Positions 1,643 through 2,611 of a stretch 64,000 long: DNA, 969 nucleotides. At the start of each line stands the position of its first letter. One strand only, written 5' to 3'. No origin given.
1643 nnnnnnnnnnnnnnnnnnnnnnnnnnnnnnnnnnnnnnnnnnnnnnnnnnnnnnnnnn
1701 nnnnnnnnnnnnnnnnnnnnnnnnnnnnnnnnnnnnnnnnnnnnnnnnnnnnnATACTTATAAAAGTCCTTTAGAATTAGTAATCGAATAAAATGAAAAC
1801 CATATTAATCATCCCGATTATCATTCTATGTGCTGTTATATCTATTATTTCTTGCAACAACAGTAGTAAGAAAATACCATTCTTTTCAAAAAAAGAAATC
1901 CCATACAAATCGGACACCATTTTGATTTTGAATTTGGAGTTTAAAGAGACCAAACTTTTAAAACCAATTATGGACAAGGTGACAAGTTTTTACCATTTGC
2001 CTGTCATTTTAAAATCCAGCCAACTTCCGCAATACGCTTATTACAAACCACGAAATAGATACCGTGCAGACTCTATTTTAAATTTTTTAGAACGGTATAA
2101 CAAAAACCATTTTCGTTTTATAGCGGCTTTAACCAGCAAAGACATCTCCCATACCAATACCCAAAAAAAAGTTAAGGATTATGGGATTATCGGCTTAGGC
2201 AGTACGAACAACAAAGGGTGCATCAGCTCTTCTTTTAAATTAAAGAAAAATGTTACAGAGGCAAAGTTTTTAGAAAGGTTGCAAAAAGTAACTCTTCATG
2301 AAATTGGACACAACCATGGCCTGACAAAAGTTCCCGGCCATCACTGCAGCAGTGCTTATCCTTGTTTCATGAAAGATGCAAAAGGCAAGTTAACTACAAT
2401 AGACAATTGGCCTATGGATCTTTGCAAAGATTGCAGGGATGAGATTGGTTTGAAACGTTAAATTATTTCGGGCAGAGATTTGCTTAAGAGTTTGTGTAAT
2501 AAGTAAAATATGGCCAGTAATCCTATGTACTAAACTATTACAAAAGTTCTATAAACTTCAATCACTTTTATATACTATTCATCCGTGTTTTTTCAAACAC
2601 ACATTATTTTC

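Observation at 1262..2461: Tandem 27-aa repeat protein immediately upstream of a bacterial archaemetzincin-like metalloprotease lipoprotein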

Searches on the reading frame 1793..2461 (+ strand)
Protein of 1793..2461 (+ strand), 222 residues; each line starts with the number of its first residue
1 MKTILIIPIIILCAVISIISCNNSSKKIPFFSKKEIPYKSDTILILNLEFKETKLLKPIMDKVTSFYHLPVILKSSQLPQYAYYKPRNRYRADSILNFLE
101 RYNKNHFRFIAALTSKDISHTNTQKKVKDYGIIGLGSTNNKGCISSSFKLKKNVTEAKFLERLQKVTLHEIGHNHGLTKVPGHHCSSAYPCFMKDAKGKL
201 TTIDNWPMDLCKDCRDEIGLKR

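Call 4: search_protein_families(library=pfam, proteins=[window:1793-2461:+], max_evalue=1)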
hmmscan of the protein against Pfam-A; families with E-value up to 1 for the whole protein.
window:1793-2461:+ (222 aa): 6 families
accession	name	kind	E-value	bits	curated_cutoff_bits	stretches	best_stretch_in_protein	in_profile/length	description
PF07998.17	Peptidase_M54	-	3.2e-06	27.7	24.4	1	80-218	58-192/194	Peptidase family M54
PF16344.10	FecR_C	-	0.015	15.7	24.4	1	50-108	4-62/70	FecR, C-terminal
PF13582.12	Reprolysin_3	-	0.021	15.8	22.4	1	116-177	63-120/123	Metallo-peptidase family M12B Reprolysin-like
PF13688.12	Reprolysin_5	-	0.027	15.1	27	1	93-178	71-156/196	Metallo-peptidase family M12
PF13574.12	Reprolysin_2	-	0.064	13.6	27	1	102-178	58-140/195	Metallo-peptidase family M12B Reprolysin-like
PF00413.30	Peptidase_M10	-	0.34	11.2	24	1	161-179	106-124/159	Matrixin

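Call 5: search_protein_families(library=ncbifam, proteins=[window:1793-2461:+], max_evalue=1)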
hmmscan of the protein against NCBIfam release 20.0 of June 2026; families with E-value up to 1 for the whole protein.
window:1793-2461:+ (222 aa): 3 families
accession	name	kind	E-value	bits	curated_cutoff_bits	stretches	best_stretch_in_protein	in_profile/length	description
NF033823.0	archmetzin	subfamily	6.2e-24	84.8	145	1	43-217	2-169/170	archaemetzincin family Zn-dependent metalloprotease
NF033824.1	Myxo_non_zincin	equivalog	4.4e-09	36.3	250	1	53-218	15-169/174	non-proteolytic archaemetzincin-like protein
TIGR03831.1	YgiT_finger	domain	0.14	12.4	20.2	0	197-214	21-38/46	YgiT-type zinc finger protein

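Call 8: find_homologous_proteins(query=window:1793-2461:+)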
Query window:1793-2461:+ (222 aa): 38 proteins with E <= 0.001 among 238 candidates.
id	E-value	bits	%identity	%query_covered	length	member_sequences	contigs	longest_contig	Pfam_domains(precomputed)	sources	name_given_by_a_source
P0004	5.2e-143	492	99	100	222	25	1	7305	PF07998.18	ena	-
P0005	9.0e-121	419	89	90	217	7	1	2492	PF07998.18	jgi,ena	-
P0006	1.7e-117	408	83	90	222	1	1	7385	-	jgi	jgi:archaemetzincin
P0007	6.5e-117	407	84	95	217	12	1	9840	PF07998.18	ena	-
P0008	5.1e-114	397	83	100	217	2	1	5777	PF07998.18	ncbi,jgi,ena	jgi:archaemetzincin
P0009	1.8e-110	386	83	90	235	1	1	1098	PF07998.18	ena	-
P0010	5.4e-110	384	82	90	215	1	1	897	PF07998.18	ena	-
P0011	3.9e-97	342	74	91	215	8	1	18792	PF07998.18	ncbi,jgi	jgi:archaemetzincin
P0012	7.5e-93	328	70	96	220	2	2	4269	PF07998.18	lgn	-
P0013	1.9e-92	327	74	90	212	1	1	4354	PF07998.18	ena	-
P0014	7.7e-69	249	59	91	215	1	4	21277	PF07998.18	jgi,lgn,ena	jgi:archaemetzincin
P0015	1.5e-68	248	58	98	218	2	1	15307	PF07998.18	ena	-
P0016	2.6e-67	244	61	90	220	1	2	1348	PF07998.18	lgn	-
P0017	2.4e-64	235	54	96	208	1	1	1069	PF07998.18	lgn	-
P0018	2.2e-54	202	51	82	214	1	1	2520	PF07998.18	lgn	-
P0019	4.2e-53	198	45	95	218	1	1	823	PF13582.13,PF07998.18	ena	-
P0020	9.0e-45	171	41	90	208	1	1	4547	PF13582.13,PF07998.18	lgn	-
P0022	1.5e-32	131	43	78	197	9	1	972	PF13582.13,PF07998.18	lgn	-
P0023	1.0e-25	109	44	67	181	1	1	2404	PF07998.18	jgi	jgi:archaemetzincin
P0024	3.8e-25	107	41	78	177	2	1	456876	PF00413.31,PF07998.18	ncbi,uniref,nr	ncbi:matrixin family metalloprotease [Chryseobacterium pennipullorum]|uniref:matrixin family metallo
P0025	5.0e-25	106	40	77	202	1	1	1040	PF07998.18,PF24921.2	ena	-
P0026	5.7e-25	106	39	91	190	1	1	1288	PF07998.18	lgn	-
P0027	1.3e-24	105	36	95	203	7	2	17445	PF07998.18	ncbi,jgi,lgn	jgi:archaemetzincin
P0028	6.7e-22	96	42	67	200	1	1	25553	PF07998.18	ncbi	-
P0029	1.8e-21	95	37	81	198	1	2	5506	PF07998.18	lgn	-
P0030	2.8e-21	94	35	91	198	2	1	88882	PF07998.18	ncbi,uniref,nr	ncbi:hypothetical protein ACM44_11405 [Chryseobacterium koreense CCUG 49689]|uniref:Zn-dependent pro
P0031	4.0e-21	93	35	91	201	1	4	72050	PF00413.31,PF07998.18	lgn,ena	-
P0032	6.4e-21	93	33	91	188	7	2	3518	PF07998.18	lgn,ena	-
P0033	1.6e-20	92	44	59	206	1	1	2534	PF07998.18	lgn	-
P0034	1.9e-20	91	37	89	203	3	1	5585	PF07998.18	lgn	-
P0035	8.3e-20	89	36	82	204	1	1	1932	PF07998.18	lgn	-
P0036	1.9e-19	88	41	59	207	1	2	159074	PF07998.18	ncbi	-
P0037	5.0e-19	87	34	95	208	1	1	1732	PF07998.18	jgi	jgi:archaemetzincin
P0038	5.2e-18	83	36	78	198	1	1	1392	PF00413.31,PF07998.18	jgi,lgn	-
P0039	3.2e-16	77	32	98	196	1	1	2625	PF07998.18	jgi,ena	-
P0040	5.7e-16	77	32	98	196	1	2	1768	PF07998.18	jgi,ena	jgi:archaemetzincin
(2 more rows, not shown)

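Call 29: search_solved_structures(query=window:1793-2458:+, max_evalue=1, show_alignments=2)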
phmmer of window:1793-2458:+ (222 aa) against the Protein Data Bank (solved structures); distinct sequences matched with E-value up to 1: 3.
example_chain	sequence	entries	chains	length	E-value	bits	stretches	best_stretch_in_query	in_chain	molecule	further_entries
2x7m_A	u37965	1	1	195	5.1e-07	32.6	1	69-194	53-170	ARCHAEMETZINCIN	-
3zvs_A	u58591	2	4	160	0.00093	21.9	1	72-218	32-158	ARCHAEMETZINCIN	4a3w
4axq_A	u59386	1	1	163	0.00097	21.9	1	72-218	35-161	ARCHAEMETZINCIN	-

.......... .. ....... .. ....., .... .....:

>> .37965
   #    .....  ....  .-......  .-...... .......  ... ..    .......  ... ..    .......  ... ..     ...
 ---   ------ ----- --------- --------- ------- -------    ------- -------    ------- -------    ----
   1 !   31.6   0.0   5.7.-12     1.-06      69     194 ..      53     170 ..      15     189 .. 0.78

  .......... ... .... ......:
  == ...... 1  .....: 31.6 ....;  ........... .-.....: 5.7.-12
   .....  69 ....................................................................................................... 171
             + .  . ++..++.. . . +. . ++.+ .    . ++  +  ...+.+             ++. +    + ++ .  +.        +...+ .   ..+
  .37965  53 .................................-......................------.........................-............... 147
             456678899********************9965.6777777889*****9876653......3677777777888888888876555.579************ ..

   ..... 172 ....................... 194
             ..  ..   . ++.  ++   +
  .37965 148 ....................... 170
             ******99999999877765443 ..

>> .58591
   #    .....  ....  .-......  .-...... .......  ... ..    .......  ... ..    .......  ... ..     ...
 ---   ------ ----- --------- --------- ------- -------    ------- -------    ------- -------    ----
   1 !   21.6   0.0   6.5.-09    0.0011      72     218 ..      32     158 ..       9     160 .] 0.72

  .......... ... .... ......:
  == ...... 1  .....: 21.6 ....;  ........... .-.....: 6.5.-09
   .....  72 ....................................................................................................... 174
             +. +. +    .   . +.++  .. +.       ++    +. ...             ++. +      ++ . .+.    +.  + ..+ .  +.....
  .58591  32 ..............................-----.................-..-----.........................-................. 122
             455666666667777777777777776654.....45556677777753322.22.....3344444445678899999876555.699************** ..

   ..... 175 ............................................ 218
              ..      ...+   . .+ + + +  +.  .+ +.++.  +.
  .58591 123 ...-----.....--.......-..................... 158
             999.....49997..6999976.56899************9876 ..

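Call 30: find_encoding_contigs(protein=P0011, flank=4000, max_places=3)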
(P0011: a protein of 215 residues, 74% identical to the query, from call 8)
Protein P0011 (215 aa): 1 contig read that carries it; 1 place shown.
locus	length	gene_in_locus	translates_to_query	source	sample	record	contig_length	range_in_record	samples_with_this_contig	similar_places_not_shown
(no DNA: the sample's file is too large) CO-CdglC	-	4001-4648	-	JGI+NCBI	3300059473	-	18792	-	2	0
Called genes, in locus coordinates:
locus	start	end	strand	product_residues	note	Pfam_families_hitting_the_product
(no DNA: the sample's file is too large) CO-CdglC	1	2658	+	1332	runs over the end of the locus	PF07679:I-set (faint), PF19081:Ig_7 (faint), PF19408:PKD_6 (faint), PF23466:WWE_4 (faint), PF18962:Por_Secre_tail (weak)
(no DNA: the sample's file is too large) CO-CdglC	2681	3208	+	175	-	PF00565:SNase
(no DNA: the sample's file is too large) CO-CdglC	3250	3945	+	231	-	-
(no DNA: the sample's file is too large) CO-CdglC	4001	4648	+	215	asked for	PF07998:Peptidase_M54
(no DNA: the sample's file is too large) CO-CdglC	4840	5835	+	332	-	?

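Call 31: find_encoding_contigs(protein=P0014, flank=4000, max_places=3)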
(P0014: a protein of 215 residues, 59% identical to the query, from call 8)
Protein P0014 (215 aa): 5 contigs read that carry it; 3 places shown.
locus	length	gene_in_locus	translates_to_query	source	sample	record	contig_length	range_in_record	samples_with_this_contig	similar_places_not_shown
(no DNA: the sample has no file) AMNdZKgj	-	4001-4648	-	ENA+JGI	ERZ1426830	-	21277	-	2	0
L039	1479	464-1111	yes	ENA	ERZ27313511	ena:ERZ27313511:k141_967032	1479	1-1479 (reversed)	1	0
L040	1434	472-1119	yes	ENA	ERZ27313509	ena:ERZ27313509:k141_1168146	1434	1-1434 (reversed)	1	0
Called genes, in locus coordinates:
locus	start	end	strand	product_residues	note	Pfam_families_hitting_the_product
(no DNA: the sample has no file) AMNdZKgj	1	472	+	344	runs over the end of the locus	PF25145:NfeD1b_N (weak), PF01972:SDH_protease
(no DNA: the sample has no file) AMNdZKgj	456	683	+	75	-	-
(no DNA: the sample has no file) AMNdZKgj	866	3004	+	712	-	PF03235:GmrSD_N, PF07510:GmrSD_C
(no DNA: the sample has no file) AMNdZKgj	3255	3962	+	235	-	-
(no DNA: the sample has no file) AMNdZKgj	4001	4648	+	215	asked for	PF07998:Peptidase_M54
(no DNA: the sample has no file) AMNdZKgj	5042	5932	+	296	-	-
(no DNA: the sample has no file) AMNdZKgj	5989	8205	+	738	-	PF01935:DUF87 (faint)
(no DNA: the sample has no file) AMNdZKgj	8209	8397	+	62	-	-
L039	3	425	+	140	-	?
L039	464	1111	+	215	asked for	PF07998:Peptidase_M54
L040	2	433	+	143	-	?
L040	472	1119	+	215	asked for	PF07998:Peptidase_M54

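Call 32: find_encoding_contigs(protein=P0015, flank=4000, max_places=3)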
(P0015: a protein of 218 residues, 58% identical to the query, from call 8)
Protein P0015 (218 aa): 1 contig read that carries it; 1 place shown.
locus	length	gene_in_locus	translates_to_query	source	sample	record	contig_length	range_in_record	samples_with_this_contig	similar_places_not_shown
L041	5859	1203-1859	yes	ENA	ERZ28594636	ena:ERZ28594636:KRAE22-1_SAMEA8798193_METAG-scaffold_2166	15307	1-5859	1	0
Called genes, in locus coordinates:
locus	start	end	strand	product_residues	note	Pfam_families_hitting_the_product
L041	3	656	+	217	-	?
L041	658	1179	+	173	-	PF00565:SNase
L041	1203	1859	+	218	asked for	PF07998:Peptidase_M54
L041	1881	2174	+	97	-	PF20619:DUF6804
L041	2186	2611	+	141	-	-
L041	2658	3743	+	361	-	-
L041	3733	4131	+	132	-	-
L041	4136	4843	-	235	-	PF00072:Response_reg, PF04397:LytTR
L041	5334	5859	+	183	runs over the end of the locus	PF13181:TPR_8 (faint), PF13431:TPR_17 (faint), PF14559:TPR_19 (faint)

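Call 49: find_encoding_contigs(protein=P0007, flank=3000, max_places=2)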
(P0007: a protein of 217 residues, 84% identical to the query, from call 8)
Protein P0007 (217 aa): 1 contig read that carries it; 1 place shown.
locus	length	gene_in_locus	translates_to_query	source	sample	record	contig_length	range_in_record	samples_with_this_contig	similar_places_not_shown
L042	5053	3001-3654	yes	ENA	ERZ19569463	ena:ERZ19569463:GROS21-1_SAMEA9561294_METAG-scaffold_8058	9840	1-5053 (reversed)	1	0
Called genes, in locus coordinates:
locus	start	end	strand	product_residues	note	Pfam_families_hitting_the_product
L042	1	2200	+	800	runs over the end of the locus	PF03477:ATP-cone, PF00317:Ribonuc_red_lgN, PF02867:Ribonuc_red_lgC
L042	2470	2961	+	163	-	-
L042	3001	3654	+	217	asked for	PF07998:Peptidase_M54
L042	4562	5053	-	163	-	?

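Call 50: find_encoding_contigs(protein=P0008, flank=3000, max_places=2)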
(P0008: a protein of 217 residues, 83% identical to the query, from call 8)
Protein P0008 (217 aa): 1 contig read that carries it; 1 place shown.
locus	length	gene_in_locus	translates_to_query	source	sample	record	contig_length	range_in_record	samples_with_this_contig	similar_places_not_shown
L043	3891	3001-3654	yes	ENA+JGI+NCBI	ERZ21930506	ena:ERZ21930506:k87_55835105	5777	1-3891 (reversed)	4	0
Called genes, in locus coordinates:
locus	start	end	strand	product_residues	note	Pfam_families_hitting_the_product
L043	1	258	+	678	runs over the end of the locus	PF05834:Lycopene_cycl, PF15461:BCD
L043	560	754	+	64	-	-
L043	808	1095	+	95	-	-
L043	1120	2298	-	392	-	-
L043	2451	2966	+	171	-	-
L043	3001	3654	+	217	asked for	PF07998:Peptidase_M54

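Call 51: find_encoding_contigs(protein=P0013, flank=3000, max_places=2)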
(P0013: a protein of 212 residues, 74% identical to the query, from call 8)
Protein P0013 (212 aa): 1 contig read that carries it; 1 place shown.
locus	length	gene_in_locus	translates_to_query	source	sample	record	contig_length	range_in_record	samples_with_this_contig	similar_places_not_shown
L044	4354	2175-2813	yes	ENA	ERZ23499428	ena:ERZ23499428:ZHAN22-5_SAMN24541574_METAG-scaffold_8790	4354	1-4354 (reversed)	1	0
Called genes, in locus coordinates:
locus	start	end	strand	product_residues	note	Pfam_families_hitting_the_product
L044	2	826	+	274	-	?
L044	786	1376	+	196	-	PF00565:SNase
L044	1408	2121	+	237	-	-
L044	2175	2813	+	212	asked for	PF07998:Peptidase_M54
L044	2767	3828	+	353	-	-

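Call 52: find_encoding_contigs(protein=P0012, flank=3000, max_places=2)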
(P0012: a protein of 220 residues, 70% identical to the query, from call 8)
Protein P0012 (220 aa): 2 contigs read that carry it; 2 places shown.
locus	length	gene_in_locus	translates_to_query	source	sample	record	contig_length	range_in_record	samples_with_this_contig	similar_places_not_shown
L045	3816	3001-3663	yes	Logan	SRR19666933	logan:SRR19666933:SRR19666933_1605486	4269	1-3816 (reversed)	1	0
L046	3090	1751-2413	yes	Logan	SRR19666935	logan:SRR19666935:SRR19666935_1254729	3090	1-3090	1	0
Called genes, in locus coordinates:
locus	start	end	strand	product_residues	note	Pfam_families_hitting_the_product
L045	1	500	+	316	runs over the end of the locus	?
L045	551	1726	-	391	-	-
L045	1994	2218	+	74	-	-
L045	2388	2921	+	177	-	-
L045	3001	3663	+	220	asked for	PF07998:Peptidase_M54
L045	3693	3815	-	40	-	?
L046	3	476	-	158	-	?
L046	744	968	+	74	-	-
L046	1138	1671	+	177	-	-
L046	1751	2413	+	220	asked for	PF07998:Peptidase_M54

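Call 72: search_protein_families(library=padloc, proteins=[window:1793-2458:+], max_evalue=0.1)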
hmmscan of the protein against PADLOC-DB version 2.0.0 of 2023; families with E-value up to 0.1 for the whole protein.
window:1793-2458:+ (222 aa): 0 families

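Call 73: search_protein_families(library=phrogs, proteins=[window:1793-2458:+], max_evalue=0.1)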
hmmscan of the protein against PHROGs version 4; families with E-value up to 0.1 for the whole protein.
window:1793-2458:+ (222 aa): 2 families
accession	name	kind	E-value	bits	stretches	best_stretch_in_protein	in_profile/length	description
phrog_1930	-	unknown function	0.0094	17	1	3-24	25-46/71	-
phrog_37744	-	unknown function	0.068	13.7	1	78-147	66-134/248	-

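Call 76: predict_structure(alignment_id=A3)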
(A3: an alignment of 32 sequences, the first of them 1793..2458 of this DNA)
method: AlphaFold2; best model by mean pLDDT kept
length: 222 residues; sequences in the alignment: 32
mean_pLDDT: 85.9   pTM: 0.79
mean pLDDT of the five models: 85.9, 85.3, 84.6, 83.4, 77.9
residues with pLDDT >= 90: 129; 70-90: 59; 50-70: 22; < 50: 12
segments of 3 or more residues with pLDDT < 50: 23-34
pLDDT, mean of each block of 10 residues (from residue 1): 67 69 41 59 97 98 97 98 94 97 93 97 86 90 96 96 97 80 77 85 91 88 70
secondary structure, 60 per line:
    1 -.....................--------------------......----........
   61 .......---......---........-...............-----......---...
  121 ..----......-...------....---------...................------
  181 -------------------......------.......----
elements in order: H2-22 E43-48 H53-67 E71-76 E89-91 H92-103 E109-114 E118-122 E127-132 E134-136 E143-146 H156-174 H200-205 H212-218

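Call 81: fold_search(model_id=the predicted structure, library=pdb)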
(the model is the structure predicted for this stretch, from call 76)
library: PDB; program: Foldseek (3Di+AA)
matches with E <= 10: 1420; with E <= 0.001: 5
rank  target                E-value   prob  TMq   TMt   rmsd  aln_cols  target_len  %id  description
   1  3zvs_B                2.1e-12  1.00  0.67  0.91   2.0       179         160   22  Crystal structure of Archaemetzincin (AmzA) from Archaeoglobus fulgidus at 1.4 A resolution complexed with malonate (released 2012-08-08)
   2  4axq                  8.0e-12  1.00  0.67  0.90   1.7       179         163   22  CRYSTAL STRUCTURE OF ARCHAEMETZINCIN (AMZA) FROM ARCHAEOGLOBUS FULGIDUS AT 1.4 A RESOLUTION (released 2012-06-27)
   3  3zvs_A                9.1e-12  1.00  0.66  0.92   1.6       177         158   21  Crystal structure of Archaemetzincin (AmzA) from Archaeoglobus fulgidus at 1.4 A resolution complexed with malonate (released 2012-08-08)
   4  2x7m                  9.7e-12  1.00  0.68  0.82   3.4       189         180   22  Crystal structure of Archaemetzincin (amzA) from Methanopyrus kandleri at 1.5 A resolution (released 2010-06-09)
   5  3lmc                  8.6e-11  1.00  0.63  0.72   3.1       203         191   19  Crystal Structure of zinc-dependent peptidase from Methanocorpusculum labreanum (strain Z), Northeast Structural Genomic (released 2010-02-16)
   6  4cbv_D                9.3e-03  0.75  0.27  0.24   8.9       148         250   14  X-ray structure of full-length ComE from Streptococcus pneumoniae. (released 2014-02-12)
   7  4ml3_B                1.9e-02  0.60  0.25  0.37   8.6       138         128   17  X-ray structure of ComE D58A REC domain from Streptococcus pneumoniae (released 2014-02-19)
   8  3kuu_A                3.1e-02  0.72  0.19  0.24   5.3        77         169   13  Structure of the PurE Phosphoribosylaminoimidazole Carboxylase Catalytic Subunit from Yersinia pestis (released 2009-12-22)
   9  3kuu_B                3.6e-02  0.82  0.20  0.26   5.2        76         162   16  Structure of the PurE Phosphoribosylaminoimidazole Carboxylase Catalytic Subunit from Yersinia pestis (released 2009-12-22)
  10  3kuu_C                3.6e-02  0.69  0.19  0.24   5.3        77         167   13  Structure of the PurE Phosphoribosylaminoimidazole Carboxylase Catalytic Subunit from Yersinia pestis (released 2009-12-22)
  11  3kuu_D                4.1e-02  0.66  0.20  0.25   5.5        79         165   13  Structure of the PurE Phosphoribosylaminoimidazole Carboxylase Catalytic Subunit from Yersinia pestis (released 2009-12-22)
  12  1d7a_A                4.3e-02  0.80  0.20  0.25   5.2        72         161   15  CRYSTAL STRUCTURE OF E. COLI PURE-MONONUCLEOTIDE COMPLEX. (released 1999-12-03)
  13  1qcz                  5.6e-02  0.54  0.19  0.24   5.6        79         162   13  CRYSTAL STRUCTURE OF E. COLI PURE, AN UNUSUAL MUTASE THAT CATALYZES THE CONVERSION OF N5-CARBOXYAMINOIMIDAZOLE RIBONUCLE (released 1999-11-10)
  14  2nsl                  5.9e-02  0.57  0.19  0.25   5.6        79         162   11  E. coli PurE H45N mutant complexed with CAIR (released 2007-04-24)
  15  2nsh                  7.2e-02  0.77  0.21  0.27   5.2        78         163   13  E. coli PurE H45Q mutant complexed with nitro-AIR (released 2007-04-24)
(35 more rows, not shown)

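Call 87: search_protein_families(library=pfam, proteins=[L045:2388-2918:+, L044:1408-2118:+, L039:3-422:+, L045:1994-2215:+, L045:551-1723:-], max_evalue=0.01)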
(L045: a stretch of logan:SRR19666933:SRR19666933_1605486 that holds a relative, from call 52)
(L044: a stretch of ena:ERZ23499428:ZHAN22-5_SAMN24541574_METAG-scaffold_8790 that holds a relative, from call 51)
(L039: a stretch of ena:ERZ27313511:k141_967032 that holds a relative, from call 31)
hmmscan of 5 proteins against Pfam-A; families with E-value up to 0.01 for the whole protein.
L045:2388-2918:+ (177 aa): 0 families

L044:1408-2118:+ (237 aa): 0 families

L039:3-422:+ (140 aa): 0 families

L045:1994-2215:+ (74 aa): 1 family
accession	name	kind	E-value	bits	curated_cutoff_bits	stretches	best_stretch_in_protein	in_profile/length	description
PF18962.6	Por_Secre_tail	-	0.0013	19.4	27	1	10-60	8-63/75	Secretion system C-terminal sorting domain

L045:551-1723:- (390 aa): 1 family
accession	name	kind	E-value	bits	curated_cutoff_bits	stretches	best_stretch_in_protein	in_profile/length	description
PF18502.6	Mrpl_C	-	0.0026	18.4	25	1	99-156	44-98/111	54S ribosomal protein L8 C-terminal domain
